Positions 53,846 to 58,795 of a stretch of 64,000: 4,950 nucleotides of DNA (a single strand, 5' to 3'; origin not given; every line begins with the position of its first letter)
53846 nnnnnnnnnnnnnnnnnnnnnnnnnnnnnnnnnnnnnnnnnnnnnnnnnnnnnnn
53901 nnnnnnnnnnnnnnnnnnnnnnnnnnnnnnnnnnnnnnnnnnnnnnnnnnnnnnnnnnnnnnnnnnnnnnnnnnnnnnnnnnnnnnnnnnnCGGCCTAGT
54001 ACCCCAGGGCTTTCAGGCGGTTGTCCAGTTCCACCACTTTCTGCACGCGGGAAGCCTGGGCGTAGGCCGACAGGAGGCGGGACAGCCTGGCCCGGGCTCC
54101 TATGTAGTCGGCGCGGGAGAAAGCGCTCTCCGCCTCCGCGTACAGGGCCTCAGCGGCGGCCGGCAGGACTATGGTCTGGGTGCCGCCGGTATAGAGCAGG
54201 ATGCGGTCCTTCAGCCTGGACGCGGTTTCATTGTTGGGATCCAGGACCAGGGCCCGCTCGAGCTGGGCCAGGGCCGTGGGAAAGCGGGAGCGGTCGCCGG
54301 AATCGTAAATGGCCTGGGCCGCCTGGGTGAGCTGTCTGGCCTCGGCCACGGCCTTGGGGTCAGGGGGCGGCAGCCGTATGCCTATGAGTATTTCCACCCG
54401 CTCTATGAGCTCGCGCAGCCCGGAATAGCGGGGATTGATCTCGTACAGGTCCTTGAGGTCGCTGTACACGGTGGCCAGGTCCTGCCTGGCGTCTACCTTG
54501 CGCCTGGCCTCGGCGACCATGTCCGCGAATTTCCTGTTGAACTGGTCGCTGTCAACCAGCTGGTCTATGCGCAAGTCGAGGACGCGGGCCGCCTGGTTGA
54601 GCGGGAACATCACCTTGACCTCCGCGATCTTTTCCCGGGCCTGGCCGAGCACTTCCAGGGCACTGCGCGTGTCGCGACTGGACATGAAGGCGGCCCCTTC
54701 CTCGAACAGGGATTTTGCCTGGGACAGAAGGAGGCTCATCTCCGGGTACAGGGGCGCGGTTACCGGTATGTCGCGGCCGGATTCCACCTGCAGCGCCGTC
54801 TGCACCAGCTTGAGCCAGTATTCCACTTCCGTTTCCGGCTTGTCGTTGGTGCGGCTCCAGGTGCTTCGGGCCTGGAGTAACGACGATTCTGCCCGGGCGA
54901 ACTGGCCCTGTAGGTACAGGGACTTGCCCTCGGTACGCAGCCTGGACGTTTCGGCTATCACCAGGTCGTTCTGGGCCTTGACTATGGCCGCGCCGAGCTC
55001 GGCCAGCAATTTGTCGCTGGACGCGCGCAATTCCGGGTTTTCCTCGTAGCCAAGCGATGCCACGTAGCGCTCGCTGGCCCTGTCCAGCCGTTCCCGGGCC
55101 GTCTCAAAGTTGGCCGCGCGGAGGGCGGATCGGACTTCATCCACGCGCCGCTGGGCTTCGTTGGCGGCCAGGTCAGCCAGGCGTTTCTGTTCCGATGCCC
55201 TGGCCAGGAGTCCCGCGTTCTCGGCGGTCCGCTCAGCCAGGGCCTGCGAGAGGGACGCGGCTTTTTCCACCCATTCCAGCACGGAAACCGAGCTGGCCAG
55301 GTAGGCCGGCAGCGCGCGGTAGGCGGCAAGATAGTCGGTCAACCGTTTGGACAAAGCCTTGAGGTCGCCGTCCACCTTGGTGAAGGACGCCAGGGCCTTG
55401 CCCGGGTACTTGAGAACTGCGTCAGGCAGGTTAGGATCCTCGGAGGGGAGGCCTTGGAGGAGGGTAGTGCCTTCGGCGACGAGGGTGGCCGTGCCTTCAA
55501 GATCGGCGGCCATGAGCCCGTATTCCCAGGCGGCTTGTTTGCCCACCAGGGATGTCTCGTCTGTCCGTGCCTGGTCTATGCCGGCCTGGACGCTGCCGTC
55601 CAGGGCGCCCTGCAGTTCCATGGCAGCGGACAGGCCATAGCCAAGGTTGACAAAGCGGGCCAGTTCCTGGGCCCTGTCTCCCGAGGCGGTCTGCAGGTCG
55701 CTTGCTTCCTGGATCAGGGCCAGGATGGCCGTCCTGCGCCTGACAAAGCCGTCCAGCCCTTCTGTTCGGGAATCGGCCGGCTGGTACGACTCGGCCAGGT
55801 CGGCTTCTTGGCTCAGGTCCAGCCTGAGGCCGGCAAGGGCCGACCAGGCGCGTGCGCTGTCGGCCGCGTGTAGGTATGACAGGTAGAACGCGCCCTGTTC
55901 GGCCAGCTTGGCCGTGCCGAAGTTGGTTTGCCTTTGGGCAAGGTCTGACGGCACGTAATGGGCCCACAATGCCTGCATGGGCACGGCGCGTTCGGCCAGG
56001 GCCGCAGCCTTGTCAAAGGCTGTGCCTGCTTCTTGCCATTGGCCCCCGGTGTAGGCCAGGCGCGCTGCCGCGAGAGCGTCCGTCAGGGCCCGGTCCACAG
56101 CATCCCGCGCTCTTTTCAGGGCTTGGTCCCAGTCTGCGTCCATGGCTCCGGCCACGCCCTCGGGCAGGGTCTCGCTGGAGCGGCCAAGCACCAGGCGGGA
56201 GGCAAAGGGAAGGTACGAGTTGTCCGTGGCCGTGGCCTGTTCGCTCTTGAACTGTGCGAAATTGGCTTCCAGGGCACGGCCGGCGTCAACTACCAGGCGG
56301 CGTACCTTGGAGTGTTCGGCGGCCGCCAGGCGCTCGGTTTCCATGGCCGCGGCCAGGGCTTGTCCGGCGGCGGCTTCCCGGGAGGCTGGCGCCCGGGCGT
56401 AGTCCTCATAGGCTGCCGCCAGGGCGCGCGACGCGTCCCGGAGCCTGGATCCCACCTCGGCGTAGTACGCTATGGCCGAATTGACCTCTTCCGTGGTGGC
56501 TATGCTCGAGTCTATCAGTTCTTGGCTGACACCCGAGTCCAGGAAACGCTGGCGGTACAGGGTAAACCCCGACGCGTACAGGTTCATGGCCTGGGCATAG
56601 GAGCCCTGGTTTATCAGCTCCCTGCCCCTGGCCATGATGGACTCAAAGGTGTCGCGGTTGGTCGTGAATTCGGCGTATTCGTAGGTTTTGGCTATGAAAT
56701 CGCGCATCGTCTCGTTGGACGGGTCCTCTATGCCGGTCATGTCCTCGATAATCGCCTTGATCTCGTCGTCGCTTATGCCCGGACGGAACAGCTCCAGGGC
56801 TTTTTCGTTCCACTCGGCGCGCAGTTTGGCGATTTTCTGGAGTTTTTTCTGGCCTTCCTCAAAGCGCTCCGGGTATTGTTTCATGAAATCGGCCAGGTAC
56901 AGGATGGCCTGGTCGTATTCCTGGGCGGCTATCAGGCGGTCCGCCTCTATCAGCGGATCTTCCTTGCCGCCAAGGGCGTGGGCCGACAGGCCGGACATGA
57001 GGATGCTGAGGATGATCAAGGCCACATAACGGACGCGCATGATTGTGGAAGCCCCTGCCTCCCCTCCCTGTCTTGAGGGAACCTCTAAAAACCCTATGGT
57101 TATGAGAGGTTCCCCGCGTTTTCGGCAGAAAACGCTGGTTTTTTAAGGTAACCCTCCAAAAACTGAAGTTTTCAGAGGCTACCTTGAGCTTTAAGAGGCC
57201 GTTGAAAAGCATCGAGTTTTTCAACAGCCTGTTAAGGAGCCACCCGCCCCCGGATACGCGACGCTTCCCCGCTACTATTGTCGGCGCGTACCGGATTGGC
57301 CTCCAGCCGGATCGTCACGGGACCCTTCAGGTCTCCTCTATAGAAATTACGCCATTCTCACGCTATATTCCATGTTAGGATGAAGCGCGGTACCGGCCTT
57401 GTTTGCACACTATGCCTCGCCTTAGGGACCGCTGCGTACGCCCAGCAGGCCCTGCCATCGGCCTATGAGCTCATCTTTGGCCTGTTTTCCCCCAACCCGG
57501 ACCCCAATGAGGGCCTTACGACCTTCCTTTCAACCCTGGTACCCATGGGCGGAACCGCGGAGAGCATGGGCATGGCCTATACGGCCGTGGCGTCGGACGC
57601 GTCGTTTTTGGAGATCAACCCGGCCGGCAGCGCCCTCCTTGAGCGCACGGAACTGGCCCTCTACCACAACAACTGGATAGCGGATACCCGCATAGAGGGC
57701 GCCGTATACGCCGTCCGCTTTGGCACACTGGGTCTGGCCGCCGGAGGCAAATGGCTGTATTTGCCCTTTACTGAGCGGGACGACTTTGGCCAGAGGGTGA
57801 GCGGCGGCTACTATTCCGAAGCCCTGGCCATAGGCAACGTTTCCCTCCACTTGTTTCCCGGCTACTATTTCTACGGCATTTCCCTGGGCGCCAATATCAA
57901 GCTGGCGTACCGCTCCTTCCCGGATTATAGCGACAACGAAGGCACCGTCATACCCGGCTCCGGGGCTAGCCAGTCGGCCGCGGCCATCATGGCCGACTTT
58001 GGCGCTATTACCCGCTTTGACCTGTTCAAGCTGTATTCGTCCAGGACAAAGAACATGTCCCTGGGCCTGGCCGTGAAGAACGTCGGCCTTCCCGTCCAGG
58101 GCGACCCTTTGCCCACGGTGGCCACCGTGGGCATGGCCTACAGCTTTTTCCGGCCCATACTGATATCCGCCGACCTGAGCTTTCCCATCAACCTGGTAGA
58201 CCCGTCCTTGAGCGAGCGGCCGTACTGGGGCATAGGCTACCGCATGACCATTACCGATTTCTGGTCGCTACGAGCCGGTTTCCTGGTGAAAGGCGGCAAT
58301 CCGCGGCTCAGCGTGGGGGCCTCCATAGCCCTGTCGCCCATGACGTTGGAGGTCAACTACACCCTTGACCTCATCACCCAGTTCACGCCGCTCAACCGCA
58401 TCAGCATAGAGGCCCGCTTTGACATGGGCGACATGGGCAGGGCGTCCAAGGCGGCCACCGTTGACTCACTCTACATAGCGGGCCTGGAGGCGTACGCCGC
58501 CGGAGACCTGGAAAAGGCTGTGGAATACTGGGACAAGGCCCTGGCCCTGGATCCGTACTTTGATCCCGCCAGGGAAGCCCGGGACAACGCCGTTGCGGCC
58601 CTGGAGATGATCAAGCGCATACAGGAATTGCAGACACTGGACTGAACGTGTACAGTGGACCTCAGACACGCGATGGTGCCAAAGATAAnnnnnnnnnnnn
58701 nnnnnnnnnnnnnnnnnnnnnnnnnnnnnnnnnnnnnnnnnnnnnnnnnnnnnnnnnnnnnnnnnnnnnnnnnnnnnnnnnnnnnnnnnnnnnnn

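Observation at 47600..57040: Tightly coupled three-gene operon: exported 1014-aa TPR protein, then a 1560-aa BNR/HAMP/PP2C receptor, then an ABC exporter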

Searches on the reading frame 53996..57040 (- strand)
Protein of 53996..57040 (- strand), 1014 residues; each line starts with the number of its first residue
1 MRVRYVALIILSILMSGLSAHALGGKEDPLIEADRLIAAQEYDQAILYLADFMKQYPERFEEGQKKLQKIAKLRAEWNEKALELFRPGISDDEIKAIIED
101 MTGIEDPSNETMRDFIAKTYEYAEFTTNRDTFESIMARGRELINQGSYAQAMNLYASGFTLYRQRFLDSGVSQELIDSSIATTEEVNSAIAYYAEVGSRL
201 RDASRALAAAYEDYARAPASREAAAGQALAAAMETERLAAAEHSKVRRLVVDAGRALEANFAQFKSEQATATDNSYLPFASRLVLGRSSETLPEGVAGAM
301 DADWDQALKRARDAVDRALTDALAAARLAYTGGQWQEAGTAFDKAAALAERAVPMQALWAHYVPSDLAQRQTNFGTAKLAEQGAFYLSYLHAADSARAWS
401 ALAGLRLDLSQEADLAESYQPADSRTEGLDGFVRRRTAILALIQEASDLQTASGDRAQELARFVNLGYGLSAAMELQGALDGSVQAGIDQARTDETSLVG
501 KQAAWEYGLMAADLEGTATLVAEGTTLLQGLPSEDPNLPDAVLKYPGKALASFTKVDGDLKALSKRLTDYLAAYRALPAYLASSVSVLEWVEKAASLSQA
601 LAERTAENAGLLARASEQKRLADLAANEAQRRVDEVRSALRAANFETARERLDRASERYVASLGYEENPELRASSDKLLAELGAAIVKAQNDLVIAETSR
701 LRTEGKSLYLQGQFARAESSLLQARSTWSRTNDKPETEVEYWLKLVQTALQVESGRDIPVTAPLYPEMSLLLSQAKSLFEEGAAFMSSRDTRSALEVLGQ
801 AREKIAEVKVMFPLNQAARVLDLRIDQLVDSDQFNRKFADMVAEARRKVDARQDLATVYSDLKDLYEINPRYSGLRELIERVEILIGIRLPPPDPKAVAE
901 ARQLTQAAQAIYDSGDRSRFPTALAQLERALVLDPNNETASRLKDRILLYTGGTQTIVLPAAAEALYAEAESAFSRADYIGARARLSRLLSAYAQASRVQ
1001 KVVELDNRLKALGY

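Call 3: search_protein_families(library=pfam, proteins=[window:53996-57040:-], max_evalue=0.01)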
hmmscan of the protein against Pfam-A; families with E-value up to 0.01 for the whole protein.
window:53996-57040:- (1014 aa): 1 family
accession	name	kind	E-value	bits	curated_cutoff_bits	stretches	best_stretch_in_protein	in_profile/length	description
PF03704.23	BTAD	-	0.0072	17.1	22.1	1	131-242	5-116/146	Bacterial transcriptional activator domain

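Call 16: search_protein_families(library=ncbifam, proteins=[window:53996-57040:-], max_evalue=0.01)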
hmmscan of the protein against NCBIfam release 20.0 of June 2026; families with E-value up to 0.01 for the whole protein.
window:53996-57040:- (1014 aa): 0 families

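Call 23: find_homologous_proteins(query=window:53996-57040:-)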
Query window:53996-57040:- (1014 aa): 1 proteins with E <= 0.001 among 8000 candidates.
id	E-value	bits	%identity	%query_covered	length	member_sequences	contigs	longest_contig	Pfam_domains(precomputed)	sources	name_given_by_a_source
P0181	0.0e+0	2124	99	100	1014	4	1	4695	PF27421.1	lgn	-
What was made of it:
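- On TP_0855 family (PF27421 TP_0855_helical, PF27427 TP_0855_C): PF27421 is precomputed on a 99% identical protein (call 23).
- Tried and rejected: The word-indexed homolog search with the 1014-aa protein returned only a 99% identical copy (call 23), probably because its Ala-rich composition filled the candidate list.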

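Call 38: search_protein_representatives(protein=window:53996-57040:-)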
Query: 1014 residues. Proteins with E-value up to 0.001 (for the whole library): 628; up to 1e-10: 530; up to 1e-30: 387. The best 150 are listed.
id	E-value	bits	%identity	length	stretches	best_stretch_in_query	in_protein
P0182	9.2e-286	967.5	50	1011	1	4-1014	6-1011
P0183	1.1e-235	801.9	44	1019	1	3-1014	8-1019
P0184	1.6e-203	695.4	42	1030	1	20-1011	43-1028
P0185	3.4e-185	634.8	36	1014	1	12-1014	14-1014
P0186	3.0e-167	575.4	38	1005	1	13-1014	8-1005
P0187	1.5e-161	556.5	38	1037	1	6-1011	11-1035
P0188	5.0e-159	548.2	36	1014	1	8-1010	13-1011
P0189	1.5e-155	536.6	39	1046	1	7-1014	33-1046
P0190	4.8e-155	535.0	51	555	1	461-1014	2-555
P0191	3.1e-151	522.4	37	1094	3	533-1011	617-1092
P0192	4.9e-145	501.9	36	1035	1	20-1011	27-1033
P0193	3.1e-142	492.6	65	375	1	640-1014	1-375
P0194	3.5e-135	469.3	36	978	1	23-1011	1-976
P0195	1.5e-130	454.0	34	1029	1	10-1011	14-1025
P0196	2.8e-126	439.8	35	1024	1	4-1014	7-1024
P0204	1.1e-111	391.5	29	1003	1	3-1010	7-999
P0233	2.6e-99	350.6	29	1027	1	2-994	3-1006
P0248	3.2e-96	340.4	28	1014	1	9-1010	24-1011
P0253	4.3e-95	336.6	31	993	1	27-993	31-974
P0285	6.8e-87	309.5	28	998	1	8-1006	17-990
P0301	3.8e-83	297.1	27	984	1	25-986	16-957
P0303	1.2e-81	292.1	31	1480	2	480-1011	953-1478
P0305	1.5e-81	291.8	36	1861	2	604-1011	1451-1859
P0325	5.6e-77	276.7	27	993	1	22-1009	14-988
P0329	2.2e-76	274.7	30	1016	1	8-1011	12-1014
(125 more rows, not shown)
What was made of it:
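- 53996..57040 (-): TP0855-family periplasmic all-alpha protein, 1014 aa. It has a Sec signal peptide (cleavage around SAHA/LGGKED), long-helix bundles in the N-terminal two thirds and a TPR-like C-terminal third. 387 representative clusters at E<=1e-30 (call 38).
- Tried and rejected: The exhaustive HMMER search solved this (call 38).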

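Call 57: predict_structure(alignment_id=A3)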
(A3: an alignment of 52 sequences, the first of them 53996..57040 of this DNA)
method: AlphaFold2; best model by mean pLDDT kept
length: 1014 residues; sequences in the alignment: 52
mean_pLDDT: 88.9   pTM: 0.56
mean pLDDT of the five models: 88.9, 87.4, 85.8, 85.3, 84.2
residues with pLDDT >= 90: 634; 70-90: 330; 50-70: 38; < 50: 12
segments of 3 or more residues with pLDDT < 50: 18-27
pLDDT, mean of each block of 10 residues (from residue 1): 62 57 49 83 84 84 87 83 70 76 75 75 82 95 96 96 88 92 96 95 97 95 96 97 95 94 86 87 92 92 95 96 97 96 97 95 86 85 95 97 95 75 73 91 95 94 91 94 95 93 92 91 94 82 92 94 94 94 94 94 94 95 95 94 91 92 93 91 89 90 92 89 90 88 87 76 82 92 89 91 91 88 91 90 91 88 90 90 87 88 94 88 92 90 89 72 88 92 91 86 92 88
secondary structure, 60 per line:
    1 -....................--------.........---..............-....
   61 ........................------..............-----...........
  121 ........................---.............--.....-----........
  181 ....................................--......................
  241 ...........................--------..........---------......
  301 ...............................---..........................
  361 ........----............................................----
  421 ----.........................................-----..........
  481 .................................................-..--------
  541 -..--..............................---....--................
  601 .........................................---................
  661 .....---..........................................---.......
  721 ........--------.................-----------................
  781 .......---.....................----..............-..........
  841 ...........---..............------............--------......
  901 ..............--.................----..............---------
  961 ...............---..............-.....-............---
elements in order (helices of 4 or more, strands of 3 or more residues): H2-21 H30-38 H42-55 H57-84 H91-104 H110-144 H148-160 H163-167 H173-216 H219-267 H276-285 H295-331 H335-368 H373-416 H425-465 H471-529 H546-575 H579-582 H585-641 H645-665 H669-710 H714-728 H737-753 H765-787 H791-811 H816-829 H831-851 H855-868 H875-886 H895-914 H917-933 H938-951 H961-975 H979-992 H994-998 H1000-1011
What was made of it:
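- Checked: AlphaFold predicts long-helix bundles in the N-terminal two thirds, with TPR-like short helix pairs only from about residue 714 to 1014 (call 57).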

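Call 61: fold_search(model_id=the predicted structure, library=pdb)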
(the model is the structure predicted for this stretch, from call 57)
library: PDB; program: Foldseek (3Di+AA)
matches with E <= 10: 355; with E <= 0.001: 1
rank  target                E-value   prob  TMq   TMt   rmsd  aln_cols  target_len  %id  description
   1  9g8r_B                8.9e-04  0.84  0.10  0.10  52.5      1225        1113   11  human SKI7-SKI238 complex in the open state (released 2024-10-16)
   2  9rtt_Q                1.7e-03  0.84  0.09  0.10  45.9       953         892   12  Activated Elongation Complex with IWS1 and ELOF1 (released 2025-09-03)
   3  8j8q_C                2.5e-03  0.72  0.09  0.10  39.1       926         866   10  Structure of the four-component Paf1 complex from Saccharomyces eubayanus (released 2023-05-24)
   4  6c9m_C                7.9e-03  0.44  0.07  0.09  60.3       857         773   11  The Human NatA (Naa10/Naa15) amino-terminal acetyltransferase complex (released 2018-06-06)
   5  9gaw_P                8.2e-03  0.57  0.06  0.09  41.1       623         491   13  High-resolution structure of the Anaphase-promoting complex/cyclosome (APC/C) bound to co-activator Cdh1 (released 2024-08-14)
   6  9gaw_J                9.5e-03  0.60  0.06  0.10  45.0       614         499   13  High-resolution structure of the Anaphase-promoting complex/cyclosome (APC/C) bound to co-activator Cdh1 (released 2024-08-14)
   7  9g8o_B                1.0e-02  0.30  0.08  0.08  50.9      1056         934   14  human 40S ribosome bound by a SKI238-exosome complex (released 2024-10-16)
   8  7sqc_R0               1.2e-02  0.35  0.08  0.05  58.4      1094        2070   13  Ciliary C1 central pair apparatus isolated from Chlamydomonas reinhardtii (released 2022-04-13)
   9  5khr_F                1.4e-02  0.60  0.07  0.11  43.3       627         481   14  Model of human Anaphase-promoting complex/Cyclosome complex (APC15 deletion mutant) in complex with the E2 UBE2C/UBCH1 (released 2016-08-24)
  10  1w3b_B                1.5e-02  0.72  0.07  0.13  27.8       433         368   14  The superhelical TPR domain of O-linked GlcNAc transferase reveals structural similarities to importin alpha. (released 2004-09-09)
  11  5l9u_F                1.6e-02  0.72  0.07  0.13  46.2       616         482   12  Model of human Anaphase-promoting complex/Cyclosome (APC/C-CDH1) with a cross linked Ubiquitin variant-substrate-UBE2C (released 2016-09-14)
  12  6c95_A                1.7e-02  0.38  0.08  0.10  61.1       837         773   14  The Human NatA (Naa10/Naa15) amino-terminal acetyltransferase complex bound to HYPK (released 2018-06-06)
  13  6q6g_J                2.0e-02  0.51  0.06  0.11  42.8       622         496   13  Cryo-EM structure of the APC/C-Cdc20-Cdk2-cyclinA2-Cks2 complex, the D1 box class (released 2019-09-11)
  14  8dtg_A                2.1e-02  0.63  0.07  0.08  32.8       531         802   12  Cryo-EM structure of Arabidopsis SPY alternative conformation 1 (released 2023-03-08)
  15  4ui9_C                2.7e-02  0.33  0.06  0.10  45.0       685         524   12  Atomic structure of the human Anaphase-Promoting Complex (released 2015-06-17)
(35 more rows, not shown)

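Call 72: search_protein_families(library=pfam, proteins=[P0303, P0305, P0191], max_evalue=0.01)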
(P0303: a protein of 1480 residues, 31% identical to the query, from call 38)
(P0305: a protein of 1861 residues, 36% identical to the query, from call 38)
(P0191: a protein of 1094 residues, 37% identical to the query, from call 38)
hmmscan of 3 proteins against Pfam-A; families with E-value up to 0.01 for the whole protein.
P0303 (1480 aa): 1 family
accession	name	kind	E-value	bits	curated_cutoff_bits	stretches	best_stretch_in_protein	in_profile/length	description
PF03997.17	VPS28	-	0.0032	17.7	24.5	0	730-878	55-171/188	VPS28 protein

P0305 (1861 aa): 1 family
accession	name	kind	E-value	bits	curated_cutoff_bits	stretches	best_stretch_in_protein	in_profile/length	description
PF13432.12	TPR_16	-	0.003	18.4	32.7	0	603-635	1-30/65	Tetratricopeptide repeat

P0191 (1094 aa): 2 families
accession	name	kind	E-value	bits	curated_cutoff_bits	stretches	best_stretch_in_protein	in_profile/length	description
PF07719.23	TPR_2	-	4.5e-09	36.2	27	0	859-886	1-28/34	Tetratricopeptide repeat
PF12895.13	ANAPC3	-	0.0013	19.4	27.2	0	363-389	53-79/82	Anaphase-promoting complex, cyclosome, subunit 3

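Call 77: list_cluster_members(proteins=[P0182, P0185, P0204, P0233, P0253, P0285, P0301, P0303, P0305, P0325])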
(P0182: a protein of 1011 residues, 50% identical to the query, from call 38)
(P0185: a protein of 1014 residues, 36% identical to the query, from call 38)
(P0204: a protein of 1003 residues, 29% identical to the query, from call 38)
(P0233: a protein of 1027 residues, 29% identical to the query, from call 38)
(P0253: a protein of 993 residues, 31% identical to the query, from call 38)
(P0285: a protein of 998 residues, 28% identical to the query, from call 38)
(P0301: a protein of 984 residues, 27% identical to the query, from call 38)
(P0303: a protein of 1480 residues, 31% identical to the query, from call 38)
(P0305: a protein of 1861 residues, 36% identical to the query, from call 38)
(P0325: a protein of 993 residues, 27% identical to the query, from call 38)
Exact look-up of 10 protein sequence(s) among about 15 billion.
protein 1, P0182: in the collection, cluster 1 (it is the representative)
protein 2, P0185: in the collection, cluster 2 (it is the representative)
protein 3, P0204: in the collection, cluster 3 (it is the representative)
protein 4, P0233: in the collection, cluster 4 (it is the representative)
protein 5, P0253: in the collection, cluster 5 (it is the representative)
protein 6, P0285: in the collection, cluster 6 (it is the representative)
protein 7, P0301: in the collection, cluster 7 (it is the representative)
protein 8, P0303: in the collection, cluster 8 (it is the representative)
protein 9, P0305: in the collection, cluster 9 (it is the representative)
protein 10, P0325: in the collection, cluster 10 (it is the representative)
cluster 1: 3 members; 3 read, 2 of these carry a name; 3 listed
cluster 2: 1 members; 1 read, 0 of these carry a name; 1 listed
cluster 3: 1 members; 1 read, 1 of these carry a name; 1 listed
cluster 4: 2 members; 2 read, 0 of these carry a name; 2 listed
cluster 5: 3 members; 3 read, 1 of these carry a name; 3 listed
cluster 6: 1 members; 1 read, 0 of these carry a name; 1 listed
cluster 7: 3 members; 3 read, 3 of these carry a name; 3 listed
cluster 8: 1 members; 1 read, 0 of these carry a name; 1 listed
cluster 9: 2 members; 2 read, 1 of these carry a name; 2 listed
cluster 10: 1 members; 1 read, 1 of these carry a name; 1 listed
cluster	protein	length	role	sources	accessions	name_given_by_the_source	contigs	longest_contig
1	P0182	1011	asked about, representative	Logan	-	-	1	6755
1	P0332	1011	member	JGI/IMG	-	tetratricopeptide (TPR) repeat protein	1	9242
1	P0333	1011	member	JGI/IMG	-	hypothetical protein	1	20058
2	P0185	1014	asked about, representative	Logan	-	-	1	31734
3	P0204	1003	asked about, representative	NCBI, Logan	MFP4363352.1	MAG: hypothetical protein ACLFR1_05735 [Spirochaetia bacterium]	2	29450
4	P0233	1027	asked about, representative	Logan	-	-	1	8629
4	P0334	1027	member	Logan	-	-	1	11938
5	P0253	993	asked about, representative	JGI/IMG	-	-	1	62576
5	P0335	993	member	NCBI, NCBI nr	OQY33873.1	MAG: hypothetical protein B6241_06575 [Spirochaetaceae bacterium 4572_59]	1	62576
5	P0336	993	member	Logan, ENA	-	-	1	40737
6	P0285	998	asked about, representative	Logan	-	-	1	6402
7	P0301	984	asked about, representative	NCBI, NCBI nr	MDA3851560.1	MAG: hypothetical protein PF447_09835 [Spirochaetaceae bacterium] | hypothetical protein [Spirochaetaceae bacterium]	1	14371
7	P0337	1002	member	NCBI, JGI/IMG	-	hypothetical protein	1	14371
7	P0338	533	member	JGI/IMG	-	hypothetical protein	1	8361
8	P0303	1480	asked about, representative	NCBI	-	-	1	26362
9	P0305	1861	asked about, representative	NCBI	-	-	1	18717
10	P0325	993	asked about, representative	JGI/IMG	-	hypothetical protein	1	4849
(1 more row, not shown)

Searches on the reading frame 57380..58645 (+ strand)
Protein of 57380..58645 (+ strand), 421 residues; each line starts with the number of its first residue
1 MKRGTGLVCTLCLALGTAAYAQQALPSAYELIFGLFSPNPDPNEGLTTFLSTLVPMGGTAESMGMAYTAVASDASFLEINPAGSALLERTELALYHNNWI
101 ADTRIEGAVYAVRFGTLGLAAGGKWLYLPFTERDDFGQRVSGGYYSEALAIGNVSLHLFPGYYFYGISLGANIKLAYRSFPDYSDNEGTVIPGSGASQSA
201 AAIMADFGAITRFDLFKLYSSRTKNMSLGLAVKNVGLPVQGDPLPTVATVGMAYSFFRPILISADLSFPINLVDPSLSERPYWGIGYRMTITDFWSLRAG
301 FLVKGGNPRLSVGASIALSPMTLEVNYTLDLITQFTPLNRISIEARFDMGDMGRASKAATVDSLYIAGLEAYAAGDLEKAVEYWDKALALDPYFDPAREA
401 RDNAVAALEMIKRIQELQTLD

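Call 3: search_protein_families(library=pfam, proteins=[window:57380-58645:+], max_evalue=0.01)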
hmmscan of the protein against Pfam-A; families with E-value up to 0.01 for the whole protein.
window:57380-58645:+ (421 aa): 4 families
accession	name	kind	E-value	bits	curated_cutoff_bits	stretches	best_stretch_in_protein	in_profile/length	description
PF03687.19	UPF0164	-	1.7e-51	175.4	21.4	1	47-321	39-322/325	Uncharacterised protein family (UPF0164)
PF07719.23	TPR_2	-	1.2e-05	25.5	27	1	363-392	3-32/34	Tetratricopeptide repeat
PF00515.34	TPR_1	-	0.00012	22.2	27.8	1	363-393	3-33/34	Tetratricopeptide repeat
PF13414.12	TPR_11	-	0.0038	17.3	26.8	0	368-392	1-25/42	TPR repeat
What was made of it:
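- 57380..58645 (+): UPF0164 / treponemal FadL-like (PorV-like) outer-membrane barrel with an NPA hatch motif and a C-terminal TPR helical tail (residues ~350-421). It is transcribed divergently from the operon. Pfam UPF0164 1.7e-51 and TPR_2 at 363-392 (call 3).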

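Call 16: search_protein_families(library=ncbifam, proteins=[window:57380-58645:+], max_evalue=0.01)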
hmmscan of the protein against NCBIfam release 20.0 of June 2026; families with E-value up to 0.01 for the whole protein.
window:57380-58645:+ (421 aa): 2 families
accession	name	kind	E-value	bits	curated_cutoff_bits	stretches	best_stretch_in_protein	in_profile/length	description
NF033709.1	PorV_fam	subfamily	2.2e-18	66.9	90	1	54-342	9-321/326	PorV/PorQ family protein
NF033711.1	T9SS_PorQ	equivalog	0.00019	20.6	220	1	64-237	42-189/335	type IX secretion system protein PorQ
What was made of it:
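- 57380..58645 (+): NCBIfam PorV/PorQ family 2.2e-18, below its cutoff (call 16).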
